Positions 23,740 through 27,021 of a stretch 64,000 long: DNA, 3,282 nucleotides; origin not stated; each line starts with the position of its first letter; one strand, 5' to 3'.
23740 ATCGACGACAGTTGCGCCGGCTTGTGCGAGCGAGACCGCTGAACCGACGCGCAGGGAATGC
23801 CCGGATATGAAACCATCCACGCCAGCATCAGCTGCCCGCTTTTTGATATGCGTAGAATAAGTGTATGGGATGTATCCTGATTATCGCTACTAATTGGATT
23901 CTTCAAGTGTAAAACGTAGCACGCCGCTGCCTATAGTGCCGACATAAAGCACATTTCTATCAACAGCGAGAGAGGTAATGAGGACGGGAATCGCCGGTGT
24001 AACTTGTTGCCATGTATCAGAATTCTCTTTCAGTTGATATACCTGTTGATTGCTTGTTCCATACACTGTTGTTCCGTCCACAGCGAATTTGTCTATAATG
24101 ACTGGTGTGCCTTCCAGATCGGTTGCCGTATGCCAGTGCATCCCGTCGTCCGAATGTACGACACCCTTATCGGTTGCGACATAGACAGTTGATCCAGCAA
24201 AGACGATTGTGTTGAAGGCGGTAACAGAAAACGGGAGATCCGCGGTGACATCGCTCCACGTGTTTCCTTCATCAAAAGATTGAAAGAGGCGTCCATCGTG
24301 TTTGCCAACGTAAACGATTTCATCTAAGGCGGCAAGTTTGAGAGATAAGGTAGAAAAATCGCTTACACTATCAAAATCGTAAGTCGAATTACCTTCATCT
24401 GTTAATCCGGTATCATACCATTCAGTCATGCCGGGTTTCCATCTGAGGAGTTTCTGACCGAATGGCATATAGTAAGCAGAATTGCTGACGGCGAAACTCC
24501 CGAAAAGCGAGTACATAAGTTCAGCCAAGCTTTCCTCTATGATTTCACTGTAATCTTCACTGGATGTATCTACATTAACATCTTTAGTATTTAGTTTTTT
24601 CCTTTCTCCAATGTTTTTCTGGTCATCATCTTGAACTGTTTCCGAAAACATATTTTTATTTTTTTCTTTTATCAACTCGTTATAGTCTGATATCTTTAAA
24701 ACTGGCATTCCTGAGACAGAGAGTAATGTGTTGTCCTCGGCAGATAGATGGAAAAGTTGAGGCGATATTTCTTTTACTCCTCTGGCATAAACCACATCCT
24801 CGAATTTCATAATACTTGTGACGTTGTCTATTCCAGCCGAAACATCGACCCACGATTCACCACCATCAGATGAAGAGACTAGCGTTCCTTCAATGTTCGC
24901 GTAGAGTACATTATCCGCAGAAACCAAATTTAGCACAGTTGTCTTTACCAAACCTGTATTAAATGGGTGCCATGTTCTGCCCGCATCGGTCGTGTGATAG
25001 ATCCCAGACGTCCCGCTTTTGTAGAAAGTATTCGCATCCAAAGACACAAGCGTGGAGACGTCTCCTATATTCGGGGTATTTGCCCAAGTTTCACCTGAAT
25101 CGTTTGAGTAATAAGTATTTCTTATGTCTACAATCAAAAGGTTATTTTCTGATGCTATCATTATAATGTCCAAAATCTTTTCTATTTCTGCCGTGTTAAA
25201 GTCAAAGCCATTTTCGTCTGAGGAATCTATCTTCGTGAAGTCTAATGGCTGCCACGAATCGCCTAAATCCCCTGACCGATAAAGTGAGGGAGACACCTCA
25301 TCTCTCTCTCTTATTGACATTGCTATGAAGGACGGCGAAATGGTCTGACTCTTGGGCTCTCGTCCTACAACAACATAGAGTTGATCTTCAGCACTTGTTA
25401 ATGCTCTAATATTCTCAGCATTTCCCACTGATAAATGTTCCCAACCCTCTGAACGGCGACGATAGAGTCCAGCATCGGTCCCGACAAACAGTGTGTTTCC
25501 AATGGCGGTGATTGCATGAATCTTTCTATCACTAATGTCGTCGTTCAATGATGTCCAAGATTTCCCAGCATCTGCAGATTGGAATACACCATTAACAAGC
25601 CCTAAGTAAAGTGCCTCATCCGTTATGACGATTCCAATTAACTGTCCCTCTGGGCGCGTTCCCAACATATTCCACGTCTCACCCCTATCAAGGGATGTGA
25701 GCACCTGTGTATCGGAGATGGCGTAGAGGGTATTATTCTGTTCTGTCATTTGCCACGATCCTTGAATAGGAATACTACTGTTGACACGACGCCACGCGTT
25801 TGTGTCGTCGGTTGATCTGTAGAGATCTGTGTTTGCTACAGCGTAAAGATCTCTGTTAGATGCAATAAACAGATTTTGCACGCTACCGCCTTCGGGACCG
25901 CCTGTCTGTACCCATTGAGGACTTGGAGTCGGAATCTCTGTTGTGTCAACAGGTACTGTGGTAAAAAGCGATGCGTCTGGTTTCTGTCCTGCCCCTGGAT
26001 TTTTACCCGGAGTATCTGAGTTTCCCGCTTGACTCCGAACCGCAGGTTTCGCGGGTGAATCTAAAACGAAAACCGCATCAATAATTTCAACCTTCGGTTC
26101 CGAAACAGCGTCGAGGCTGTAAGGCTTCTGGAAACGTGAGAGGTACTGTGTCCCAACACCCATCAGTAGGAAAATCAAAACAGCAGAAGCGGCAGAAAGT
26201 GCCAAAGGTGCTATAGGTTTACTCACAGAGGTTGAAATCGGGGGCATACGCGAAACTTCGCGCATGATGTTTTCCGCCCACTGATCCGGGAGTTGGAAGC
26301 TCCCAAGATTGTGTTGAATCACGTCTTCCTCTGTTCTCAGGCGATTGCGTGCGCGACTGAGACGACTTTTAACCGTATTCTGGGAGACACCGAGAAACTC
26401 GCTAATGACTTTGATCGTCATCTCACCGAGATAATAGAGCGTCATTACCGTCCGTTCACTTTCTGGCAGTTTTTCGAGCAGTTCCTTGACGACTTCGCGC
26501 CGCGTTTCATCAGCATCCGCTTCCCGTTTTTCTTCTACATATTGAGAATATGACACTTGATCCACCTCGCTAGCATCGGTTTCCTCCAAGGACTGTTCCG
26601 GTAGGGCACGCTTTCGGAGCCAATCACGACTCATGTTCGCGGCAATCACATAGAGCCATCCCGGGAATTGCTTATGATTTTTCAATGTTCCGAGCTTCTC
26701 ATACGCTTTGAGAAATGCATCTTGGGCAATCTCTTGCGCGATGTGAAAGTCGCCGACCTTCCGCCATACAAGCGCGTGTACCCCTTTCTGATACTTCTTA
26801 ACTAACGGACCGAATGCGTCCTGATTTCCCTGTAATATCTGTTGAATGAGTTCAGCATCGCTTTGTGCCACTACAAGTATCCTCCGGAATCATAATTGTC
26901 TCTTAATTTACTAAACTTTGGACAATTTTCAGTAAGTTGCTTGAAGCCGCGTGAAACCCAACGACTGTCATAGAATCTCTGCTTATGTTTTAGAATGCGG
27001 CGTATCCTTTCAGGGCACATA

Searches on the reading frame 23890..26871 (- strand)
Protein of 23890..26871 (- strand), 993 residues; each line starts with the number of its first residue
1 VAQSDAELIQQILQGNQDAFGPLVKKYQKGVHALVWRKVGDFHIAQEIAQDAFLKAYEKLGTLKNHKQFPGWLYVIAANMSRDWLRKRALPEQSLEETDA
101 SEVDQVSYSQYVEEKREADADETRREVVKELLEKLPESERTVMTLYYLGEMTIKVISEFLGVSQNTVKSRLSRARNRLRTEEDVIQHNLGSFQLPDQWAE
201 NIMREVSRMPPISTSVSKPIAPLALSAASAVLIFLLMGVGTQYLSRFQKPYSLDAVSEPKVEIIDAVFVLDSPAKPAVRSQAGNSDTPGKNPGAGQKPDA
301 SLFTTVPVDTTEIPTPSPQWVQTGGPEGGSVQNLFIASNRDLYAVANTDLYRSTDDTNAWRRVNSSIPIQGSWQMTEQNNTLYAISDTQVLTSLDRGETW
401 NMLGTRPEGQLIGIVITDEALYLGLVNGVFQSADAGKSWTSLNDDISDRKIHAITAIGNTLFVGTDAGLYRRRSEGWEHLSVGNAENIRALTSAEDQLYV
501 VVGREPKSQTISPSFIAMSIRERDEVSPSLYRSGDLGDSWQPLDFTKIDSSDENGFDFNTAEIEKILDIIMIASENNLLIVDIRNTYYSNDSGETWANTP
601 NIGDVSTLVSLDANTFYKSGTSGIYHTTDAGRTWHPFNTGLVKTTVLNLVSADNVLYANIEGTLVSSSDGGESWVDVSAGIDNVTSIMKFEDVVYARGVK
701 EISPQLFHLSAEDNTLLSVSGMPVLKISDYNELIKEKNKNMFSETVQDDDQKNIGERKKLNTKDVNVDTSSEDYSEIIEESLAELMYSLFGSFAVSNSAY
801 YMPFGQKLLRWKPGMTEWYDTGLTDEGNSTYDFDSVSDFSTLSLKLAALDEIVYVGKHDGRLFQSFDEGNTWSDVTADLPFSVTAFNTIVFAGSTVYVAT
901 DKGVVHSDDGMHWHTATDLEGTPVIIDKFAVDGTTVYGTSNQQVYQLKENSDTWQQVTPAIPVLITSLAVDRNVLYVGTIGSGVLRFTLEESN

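Call 12: search_protein_families(library=pfam, proteins=[window:23890-26871:-], max_evalue=0.001)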
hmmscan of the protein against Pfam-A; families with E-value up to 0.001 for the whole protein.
window:23890-26871:- (993 aa): 8 families
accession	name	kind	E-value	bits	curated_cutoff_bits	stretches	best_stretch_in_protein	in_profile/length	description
PF08281.18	Sigma70_r4_2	-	8.9e-16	57.7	25.7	1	127-178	3-54/54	Sigma-70, region 4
PF15902.12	Sortilin-Vps10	-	2.3e-14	53.5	33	1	585-730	2-157/446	Sortilin, neurotensin receptor 3,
PF04545.22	Sigma70_r4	-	4.2e-13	49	24.1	1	131-179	1-49/50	Sigma-70, region 4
PF19755.4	DUF6242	-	4.4e-12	46.8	29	0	615-674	157-217/217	Domain of unknown function (DUF6242)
PF04542.20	Sigma70_r2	-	1.9e-11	44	24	1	23-89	1-69/71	Sigma-70 region 2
PF14870.12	PSII_BNR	-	3.5e-08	33.5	27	1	859-961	37-145/303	Photosynthesis system II assembly factor YCF48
PF07638.17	Sigma70_ECF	-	1.1e-05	25.8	21.1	1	6-183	5-184/185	ECF sigma factor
PF02012.26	BNR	-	0.00012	22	27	0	625-636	1-12/12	BNR/Asp-box repeat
